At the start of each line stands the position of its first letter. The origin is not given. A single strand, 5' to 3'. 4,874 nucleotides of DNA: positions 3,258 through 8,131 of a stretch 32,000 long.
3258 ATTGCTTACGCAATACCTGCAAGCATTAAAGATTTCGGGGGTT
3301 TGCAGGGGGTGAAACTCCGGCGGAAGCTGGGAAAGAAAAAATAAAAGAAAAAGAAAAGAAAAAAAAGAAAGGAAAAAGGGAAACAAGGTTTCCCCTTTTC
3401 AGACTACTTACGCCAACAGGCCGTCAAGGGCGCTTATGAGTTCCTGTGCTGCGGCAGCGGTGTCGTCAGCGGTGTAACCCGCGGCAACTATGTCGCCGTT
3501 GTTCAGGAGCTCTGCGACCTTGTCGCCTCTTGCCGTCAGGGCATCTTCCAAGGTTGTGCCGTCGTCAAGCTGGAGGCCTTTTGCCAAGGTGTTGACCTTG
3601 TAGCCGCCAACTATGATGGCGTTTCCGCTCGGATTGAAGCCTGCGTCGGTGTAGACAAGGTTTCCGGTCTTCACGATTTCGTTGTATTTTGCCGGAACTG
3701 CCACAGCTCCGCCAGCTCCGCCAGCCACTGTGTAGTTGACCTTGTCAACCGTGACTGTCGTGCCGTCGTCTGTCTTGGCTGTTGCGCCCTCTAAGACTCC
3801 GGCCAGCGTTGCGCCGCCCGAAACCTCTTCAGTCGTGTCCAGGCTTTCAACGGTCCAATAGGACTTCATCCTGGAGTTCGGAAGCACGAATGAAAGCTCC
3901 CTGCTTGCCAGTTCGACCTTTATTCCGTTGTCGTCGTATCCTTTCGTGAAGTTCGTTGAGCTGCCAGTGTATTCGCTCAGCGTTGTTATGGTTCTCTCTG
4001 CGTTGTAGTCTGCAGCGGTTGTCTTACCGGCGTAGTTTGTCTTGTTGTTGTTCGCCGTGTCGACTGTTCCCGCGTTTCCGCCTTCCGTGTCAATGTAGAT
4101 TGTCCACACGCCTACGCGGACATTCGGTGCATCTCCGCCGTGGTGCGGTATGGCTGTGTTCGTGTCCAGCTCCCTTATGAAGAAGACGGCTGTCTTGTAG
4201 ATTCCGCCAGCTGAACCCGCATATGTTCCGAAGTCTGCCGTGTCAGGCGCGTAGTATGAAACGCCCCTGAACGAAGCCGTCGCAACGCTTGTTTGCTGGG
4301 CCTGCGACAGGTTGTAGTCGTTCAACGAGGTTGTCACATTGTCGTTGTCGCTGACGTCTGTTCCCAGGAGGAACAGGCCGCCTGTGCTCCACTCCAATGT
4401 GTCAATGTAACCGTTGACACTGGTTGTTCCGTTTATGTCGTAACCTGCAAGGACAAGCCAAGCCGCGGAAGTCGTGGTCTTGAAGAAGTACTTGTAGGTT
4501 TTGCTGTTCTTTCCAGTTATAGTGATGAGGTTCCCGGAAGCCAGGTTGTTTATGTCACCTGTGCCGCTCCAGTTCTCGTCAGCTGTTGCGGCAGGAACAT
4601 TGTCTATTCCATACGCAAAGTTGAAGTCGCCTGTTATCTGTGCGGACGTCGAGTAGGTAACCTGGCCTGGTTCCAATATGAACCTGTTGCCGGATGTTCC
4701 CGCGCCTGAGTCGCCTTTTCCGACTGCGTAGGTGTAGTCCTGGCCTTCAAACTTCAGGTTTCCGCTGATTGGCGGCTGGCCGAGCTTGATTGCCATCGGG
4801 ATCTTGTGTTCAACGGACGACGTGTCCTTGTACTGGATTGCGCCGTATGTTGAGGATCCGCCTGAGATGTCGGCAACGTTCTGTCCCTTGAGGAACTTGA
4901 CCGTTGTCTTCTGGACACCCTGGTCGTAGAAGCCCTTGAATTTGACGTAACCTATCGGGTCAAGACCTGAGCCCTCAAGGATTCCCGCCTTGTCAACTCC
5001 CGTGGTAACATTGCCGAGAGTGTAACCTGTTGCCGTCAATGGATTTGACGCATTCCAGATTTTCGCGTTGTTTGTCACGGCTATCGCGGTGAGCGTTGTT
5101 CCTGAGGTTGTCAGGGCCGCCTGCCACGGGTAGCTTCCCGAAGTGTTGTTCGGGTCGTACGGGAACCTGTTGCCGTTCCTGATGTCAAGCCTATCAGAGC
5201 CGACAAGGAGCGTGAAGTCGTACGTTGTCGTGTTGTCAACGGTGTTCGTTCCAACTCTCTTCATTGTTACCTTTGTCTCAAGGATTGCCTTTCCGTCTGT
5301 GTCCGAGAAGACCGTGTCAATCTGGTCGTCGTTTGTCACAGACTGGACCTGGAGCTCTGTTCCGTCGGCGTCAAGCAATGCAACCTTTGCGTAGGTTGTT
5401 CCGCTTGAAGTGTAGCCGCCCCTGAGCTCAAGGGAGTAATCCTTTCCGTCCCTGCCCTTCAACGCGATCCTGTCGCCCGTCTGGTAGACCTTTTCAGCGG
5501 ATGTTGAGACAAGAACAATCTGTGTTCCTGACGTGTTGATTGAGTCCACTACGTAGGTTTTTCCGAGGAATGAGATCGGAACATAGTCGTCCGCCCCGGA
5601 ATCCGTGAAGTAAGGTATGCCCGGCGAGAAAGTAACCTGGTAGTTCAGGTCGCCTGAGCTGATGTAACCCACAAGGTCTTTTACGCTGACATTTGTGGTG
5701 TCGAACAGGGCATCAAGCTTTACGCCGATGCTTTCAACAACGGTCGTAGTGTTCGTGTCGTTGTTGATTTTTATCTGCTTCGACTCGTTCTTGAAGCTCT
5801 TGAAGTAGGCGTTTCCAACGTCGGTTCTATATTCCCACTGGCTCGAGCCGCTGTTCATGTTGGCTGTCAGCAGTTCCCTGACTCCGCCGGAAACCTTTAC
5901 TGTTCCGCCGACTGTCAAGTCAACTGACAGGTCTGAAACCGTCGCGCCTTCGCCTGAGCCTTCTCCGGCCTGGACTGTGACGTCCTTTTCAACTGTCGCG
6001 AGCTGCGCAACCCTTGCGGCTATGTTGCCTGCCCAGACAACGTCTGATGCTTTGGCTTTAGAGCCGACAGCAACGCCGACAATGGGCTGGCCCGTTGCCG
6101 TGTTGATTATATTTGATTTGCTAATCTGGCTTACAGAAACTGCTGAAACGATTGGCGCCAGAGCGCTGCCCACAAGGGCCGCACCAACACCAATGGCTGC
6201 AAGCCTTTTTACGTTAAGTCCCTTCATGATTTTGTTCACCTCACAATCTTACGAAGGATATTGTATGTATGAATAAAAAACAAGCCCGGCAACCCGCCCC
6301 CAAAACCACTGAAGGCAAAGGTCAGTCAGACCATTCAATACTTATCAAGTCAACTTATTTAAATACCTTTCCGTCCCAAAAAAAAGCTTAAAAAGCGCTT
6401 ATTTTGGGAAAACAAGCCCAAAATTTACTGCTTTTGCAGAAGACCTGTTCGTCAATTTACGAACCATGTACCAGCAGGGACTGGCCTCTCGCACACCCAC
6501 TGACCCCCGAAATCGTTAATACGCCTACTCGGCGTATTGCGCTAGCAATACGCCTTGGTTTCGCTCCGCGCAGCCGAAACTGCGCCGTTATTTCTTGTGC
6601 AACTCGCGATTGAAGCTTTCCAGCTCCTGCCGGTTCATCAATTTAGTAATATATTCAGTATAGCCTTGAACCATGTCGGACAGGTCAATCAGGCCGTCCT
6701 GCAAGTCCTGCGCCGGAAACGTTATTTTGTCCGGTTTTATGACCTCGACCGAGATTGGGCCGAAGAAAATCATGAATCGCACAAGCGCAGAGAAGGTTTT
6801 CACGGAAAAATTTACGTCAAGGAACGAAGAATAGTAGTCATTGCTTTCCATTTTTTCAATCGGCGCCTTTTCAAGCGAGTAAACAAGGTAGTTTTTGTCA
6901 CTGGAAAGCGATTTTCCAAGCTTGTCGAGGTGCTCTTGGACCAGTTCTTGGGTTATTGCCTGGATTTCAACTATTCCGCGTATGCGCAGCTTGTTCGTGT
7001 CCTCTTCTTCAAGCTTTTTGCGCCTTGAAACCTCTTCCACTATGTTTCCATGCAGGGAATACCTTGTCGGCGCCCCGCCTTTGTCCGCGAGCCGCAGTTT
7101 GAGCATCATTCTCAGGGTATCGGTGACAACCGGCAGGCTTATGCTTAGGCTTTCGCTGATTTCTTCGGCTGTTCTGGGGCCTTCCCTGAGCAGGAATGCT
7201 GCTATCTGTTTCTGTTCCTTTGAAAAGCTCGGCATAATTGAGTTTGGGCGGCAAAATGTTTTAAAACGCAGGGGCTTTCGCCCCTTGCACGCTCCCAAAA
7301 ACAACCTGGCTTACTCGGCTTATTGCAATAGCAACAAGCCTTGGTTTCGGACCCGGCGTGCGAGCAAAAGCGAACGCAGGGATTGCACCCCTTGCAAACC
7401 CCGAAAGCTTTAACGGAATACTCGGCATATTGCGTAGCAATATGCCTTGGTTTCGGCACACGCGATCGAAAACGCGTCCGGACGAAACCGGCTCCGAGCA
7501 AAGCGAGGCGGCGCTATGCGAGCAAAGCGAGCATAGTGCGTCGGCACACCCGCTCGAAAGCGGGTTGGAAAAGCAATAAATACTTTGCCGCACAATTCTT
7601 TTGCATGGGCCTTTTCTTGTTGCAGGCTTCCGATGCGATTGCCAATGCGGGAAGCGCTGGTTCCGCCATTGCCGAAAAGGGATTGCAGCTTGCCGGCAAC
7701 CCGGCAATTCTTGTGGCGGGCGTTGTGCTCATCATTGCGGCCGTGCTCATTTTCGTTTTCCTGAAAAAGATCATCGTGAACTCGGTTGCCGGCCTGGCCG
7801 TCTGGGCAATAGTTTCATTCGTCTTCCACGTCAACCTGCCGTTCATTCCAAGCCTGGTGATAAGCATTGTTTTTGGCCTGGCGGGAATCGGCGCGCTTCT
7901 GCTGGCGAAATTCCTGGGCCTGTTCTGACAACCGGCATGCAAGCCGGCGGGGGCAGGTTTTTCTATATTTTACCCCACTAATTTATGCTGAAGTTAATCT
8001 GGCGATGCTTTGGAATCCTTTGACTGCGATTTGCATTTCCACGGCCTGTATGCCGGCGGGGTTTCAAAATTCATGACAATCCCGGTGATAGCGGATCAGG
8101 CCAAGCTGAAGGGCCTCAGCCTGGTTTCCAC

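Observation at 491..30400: Family of modular GC-rich hairpin cassettes fills most long intergenic spacers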

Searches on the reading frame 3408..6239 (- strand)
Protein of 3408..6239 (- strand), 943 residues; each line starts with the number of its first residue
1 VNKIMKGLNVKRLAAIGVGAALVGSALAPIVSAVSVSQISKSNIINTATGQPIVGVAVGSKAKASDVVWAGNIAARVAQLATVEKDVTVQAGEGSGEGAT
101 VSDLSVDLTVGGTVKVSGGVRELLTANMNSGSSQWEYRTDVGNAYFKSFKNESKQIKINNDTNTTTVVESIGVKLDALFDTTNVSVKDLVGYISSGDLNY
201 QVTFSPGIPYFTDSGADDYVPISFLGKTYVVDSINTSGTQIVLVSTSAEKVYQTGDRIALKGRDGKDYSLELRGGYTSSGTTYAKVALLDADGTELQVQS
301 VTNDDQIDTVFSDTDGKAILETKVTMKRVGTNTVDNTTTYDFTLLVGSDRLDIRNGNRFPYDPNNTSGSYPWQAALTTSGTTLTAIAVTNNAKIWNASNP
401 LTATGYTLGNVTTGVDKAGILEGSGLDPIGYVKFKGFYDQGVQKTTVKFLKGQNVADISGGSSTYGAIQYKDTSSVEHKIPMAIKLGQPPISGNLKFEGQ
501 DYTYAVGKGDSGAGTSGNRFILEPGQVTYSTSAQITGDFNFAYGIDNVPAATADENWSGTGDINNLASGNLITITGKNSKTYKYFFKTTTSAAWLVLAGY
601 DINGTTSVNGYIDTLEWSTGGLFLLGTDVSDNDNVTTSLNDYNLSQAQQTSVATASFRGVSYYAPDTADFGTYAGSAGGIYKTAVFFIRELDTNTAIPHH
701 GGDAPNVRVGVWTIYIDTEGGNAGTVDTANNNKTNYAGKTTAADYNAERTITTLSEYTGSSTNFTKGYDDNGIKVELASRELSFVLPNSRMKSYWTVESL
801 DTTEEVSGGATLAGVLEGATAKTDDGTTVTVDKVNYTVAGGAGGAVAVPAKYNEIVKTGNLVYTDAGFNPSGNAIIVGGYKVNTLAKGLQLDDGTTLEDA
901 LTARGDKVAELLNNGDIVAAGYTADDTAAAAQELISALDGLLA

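Call 15: search_protein_families(library=pfam, proteins=[window:3408-6239:-])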
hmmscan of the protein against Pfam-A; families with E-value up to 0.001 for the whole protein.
window:3408-6239:- (943 aa): 1 family
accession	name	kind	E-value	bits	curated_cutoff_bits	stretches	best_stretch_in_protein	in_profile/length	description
PF05124.17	S_layer_C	-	1.5e-05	25.1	23.9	1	48-937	11-176/177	S-layer like family, outer domain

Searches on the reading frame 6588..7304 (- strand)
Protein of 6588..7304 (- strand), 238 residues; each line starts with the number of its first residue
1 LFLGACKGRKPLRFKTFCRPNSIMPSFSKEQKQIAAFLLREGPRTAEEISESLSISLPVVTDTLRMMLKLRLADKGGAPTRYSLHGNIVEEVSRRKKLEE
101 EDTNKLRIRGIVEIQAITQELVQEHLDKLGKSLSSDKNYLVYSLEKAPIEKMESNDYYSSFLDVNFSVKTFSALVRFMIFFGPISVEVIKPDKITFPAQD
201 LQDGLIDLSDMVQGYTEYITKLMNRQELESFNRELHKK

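Call 15: search_protein_families(library=pfam, proteins=[window:6588-7304:-])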
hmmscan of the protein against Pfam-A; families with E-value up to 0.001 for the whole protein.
window:6588-7304:- (238 aa): 3 families
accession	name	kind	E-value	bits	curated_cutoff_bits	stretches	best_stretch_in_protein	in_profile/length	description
PF01022.26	HTH_5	-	9.5e-07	29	22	1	38-75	10-47/47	Bacterial regulatory protein, arsR family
PF21476.4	PF0610-like_N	-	4.9e-06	27.1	33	0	32-65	4-36/50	PF0610-like, N-terminal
PF08221.17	HTH_9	-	5.9e-05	23.5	23.4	1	33-73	17-57/62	RNA polymerase III subunit RPC82 helix-turn-helix domain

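Call 99: find_encoding_contigs(protein=window:6588-7235:-, flank=10000, max_places=8)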
Protein window:6588-7235:- (215 aa): 3 contigs read that carry it; 3 places shown.
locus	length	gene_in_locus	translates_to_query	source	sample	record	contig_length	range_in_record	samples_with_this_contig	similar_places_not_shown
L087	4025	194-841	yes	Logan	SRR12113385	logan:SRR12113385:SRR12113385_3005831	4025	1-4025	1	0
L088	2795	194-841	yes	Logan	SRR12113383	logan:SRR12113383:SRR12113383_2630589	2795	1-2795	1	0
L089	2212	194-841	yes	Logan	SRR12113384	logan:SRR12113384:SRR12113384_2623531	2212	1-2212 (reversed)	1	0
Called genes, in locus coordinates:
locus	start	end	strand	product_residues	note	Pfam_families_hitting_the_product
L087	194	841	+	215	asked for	PF01022:HTH_5 (faint), PF21476:PF0610-like_N (faint), PF27325:MJ0538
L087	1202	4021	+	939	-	PF05124:S_layer_C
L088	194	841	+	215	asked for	PF01022:HTH_5 (faint), PF21476:PF0610-like_N (faint), PF27325:MJ0538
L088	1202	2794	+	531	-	?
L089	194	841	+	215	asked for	PF01022:HTH_5 (faint), PF21476:PF0610-like_N (faint), PF27325:MJ0538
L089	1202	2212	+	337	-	?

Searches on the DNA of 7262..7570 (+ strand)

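Call 98: search_dna_similar(query=window:7262-7570:+, collection=plasmids, mode=distant, max_evalue=0.01, max_rows=5)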
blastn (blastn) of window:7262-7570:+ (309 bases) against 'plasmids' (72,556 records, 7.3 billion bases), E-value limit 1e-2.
No match.

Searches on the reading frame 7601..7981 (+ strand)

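Call 17: search_protein_families(library=pfam, proteins=[window:7601-7981:+])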
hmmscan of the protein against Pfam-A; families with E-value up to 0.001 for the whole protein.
window:7601-7981:+ (126 aa): 0 families

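Call 68: search_protein_families(library=pfam, proteins=[window:7605-7928:+], max_evalue=0.01)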
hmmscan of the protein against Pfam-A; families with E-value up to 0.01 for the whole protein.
window:7605-7928:+ (107 aa): 1 family
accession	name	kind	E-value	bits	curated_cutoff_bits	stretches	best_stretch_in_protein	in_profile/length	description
PF11085.13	YqhR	-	0.0049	17.3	27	1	33-82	70-122/165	Conserved membrane protein YqhR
